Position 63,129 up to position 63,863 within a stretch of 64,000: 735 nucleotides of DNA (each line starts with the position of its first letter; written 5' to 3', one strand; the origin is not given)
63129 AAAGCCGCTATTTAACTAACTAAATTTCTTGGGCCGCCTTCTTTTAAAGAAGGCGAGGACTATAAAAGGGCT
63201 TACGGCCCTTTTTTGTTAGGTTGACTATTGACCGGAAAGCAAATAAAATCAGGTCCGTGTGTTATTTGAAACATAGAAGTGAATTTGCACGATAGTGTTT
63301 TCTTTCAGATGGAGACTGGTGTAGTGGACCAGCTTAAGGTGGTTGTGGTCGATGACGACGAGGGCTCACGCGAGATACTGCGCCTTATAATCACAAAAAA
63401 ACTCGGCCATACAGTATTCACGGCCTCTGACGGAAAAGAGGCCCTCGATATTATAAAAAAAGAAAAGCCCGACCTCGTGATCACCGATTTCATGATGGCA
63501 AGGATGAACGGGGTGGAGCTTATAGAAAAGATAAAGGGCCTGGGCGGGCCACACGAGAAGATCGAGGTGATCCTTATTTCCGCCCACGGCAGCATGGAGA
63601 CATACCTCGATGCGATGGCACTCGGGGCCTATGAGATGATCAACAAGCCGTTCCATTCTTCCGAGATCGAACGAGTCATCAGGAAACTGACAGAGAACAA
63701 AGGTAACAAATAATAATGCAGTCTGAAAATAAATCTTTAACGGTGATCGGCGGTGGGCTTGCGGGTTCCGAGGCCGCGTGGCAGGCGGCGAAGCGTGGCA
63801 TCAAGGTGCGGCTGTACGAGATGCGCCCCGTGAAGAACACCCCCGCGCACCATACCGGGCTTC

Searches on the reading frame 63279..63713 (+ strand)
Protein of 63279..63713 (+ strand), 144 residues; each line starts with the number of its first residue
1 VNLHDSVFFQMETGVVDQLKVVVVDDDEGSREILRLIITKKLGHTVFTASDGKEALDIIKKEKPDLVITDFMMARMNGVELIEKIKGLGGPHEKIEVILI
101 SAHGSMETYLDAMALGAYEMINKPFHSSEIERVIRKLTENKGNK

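Call 49: search_protein_families(library=pfam, proteins=[window:63279-63713:+], max_evalue=0.00001)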
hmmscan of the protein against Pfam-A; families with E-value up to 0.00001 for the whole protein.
window:63279-63713:+ (144 aa): 1 family
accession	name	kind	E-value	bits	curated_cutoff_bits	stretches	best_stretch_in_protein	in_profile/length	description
PF00072.30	Response_reg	-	1.2e-27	96.7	30.2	1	21-134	1-110/111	Response regulator receiver domain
